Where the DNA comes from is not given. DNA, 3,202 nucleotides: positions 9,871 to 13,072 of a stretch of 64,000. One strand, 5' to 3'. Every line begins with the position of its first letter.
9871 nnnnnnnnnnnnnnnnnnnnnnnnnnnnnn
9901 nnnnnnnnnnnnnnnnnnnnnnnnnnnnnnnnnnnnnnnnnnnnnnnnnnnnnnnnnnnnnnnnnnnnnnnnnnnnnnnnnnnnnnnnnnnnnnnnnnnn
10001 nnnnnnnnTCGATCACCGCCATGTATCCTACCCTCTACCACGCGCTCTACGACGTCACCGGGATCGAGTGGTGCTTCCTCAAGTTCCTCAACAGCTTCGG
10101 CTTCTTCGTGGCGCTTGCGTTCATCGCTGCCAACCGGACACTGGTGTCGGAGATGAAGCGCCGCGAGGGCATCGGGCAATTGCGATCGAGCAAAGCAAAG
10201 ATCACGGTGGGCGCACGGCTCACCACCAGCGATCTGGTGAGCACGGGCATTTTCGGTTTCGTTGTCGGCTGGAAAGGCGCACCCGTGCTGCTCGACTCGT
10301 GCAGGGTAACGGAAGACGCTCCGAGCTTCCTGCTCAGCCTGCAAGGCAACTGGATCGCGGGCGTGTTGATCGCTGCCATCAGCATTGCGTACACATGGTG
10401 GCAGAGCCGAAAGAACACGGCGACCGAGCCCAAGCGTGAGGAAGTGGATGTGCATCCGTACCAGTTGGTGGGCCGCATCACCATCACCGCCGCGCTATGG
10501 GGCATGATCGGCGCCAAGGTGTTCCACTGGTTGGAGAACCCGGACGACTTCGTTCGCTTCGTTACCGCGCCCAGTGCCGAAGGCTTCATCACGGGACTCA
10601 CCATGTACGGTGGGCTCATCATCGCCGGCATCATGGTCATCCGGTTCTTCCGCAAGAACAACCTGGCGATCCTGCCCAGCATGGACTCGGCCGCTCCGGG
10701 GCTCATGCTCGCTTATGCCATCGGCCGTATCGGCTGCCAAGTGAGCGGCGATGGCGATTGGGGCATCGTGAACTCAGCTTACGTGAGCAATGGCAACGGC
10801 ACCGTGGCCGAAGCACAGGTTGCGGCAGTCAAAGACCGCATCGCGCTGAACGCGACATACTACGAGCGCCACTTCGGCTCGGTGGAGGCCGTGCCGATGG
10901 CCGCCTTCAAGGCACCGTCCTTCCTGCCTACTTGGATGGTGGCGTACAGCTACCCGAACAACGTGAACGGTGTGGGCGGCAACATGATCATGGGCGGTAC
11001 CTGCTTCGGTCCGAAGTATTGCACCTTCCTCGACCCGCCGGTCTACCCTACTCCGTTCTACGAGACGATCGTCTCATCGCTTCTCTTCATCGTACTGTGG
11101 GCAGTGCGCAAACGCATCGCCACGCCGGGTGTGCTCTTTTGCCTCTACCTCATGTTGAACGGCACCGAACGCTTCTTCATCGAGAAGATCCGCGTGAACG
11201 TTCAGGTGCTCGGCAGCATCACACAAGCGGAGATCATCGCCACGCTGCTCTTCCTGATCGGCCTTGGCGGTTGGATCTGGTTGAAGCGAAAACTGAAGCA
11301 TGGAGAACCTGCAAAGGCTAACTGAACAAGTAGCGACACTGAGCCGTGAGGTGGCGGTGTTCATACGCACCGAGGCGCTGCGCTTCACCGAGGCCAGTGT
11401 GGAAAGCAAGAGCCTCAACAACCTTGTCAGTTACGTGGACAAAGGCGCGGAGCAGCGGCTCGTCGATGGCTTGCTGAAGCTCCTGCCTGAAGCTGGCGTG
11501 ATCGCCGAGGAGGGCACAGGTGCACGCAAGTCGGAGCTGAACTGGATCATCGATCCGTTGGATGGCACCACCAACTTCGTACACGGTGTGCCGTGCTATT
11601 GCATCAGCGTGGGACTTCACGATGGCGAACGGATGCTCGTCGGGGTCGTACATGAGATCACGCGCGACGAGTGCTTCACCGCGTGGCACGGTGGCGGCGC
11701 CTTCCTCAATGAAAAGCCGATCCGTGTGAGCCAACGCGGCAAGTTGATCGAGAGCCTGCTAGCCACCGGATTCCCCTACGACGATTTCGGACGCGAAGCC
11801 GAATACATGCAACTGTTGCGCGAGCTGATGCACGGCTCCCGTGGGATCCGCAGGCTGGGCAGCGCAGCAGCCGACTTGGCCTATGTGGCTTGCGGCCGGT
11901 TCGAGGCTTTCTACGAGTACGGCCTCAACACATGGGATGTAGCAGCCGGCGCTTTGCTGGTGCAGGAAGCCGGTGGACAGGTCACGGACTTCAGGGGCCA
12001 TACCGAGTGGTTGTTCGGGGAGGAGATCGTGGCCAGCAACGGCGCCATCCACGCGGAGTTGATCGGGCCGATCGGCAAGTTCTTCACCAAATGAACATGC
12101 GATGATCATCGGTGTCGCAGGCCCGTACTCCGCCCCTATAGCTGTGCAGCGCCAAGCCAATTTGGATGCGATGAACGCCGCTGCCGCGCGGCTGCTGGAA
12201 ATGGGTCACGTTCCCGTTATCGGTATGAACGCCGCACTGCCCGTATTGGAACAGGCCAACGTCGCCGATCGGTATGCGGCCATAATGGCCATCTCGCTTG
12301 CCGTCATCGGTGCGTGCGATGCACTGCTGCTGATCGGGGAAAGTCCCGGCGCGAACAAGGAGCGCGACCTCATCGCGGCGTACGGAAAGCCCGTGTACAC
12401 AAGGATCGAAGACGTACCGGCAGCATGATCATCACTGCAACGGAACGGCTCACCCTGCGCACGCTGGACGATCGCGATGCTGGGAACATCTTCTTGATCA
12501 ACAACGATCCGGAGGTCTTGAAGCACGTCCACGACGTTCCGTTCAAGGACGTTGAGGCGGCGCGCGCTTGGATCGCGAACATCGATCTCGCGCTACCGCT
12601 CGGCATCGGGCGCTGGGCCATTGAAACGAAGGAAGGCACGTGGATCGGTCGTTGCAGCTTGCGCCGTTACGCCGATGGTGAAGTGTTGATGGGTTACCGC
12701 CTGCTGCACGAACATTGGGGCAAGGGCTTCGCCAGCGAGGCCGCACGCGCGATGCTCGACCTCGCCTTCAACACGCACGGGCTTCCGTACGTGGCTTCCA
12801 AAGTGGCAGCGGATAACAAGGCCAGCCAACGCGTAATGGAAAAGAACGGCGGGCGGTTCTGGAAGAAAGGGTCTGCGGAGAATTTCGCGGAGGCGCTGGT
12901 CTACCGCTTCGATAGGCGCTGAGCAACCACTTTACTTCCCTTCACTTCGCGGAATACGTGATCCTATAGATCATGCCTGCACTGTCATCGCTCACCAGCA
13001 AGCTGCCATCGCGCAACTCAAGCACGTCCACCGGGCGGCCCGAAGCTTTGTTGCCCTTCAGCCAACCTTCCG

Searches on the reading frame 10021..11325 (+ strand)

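Call 78: search_protein_families(library=pfam, proteins=[window:10021-11325:+], max_evalue=0.0001)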
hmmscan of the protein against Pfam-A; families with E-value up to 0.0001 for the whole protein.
window:10021-11325:+ (434 aa): 1 family
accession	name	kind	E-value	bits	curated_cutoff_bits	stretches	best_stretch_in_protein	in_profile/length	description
PF01790.23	LGT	-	6.9e-31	107.9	24.9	1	116-420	16-240/240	Prolipoprotein diacylglyceryl transferase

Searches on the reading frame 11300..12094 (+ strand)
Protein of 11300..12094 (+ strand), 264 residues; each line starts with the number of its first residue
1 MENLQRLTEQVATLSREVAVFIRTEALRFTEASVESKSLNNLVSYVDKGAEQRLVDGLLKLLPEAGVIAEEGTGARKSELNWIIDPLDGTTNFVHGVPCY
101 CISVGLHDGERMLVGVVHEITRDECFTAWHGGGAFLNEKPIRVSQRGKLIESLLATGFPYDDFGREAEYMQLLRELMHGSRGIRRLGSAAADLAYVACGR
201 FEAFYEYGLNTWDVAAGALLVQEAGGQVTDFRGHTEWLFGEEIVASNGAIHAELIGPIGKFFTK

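Call 78: search_protein_families(library=pfam, proteins=[window:11300-12094:+], max_evalue=0.0001)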
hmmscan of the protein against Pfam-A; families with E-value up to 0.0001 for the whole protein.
window:11300-12094:+ (264 aa): 1 family
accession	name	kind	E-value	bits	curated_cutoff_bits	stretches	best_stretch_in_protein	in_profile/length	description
PF00459.30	Inositol_P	-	7.6e-61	206.4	27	1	5-255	3-263/271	Inositol monophosphatase family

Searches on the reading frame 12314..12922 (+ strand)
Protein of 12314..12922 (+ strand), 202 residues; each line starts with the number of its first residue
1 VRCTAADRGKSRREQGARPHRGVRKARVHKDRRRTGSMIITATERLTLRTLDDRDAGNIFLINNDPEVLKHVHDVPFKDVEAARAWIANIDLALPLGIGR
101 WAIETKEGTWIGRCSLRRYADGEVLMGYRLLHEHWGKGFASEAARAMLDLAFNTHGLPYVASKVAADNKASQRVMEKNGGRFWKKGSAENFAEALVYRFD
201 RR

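Call 78: search_protein_families(library=pfam, proteins=[window:12314-12922:+], max_evalue=0.0001)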
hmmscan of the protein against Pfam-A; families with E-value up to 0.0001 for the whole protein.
window:12314-12922:+ (202 aa): 2 families
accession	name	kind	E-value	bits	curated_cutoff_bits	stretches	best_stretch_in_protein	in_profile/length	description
PF13302.13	Acetyltransf_3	-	5.3e-33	115.1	25.4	1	45-180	1-137/138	Acetyltransferase (GNAT) domain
PF00583.31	Acetyltransf_1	-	4.2e-08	33.9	20.7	1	99-179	34-115/116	Acetyltransferase (GNAT) family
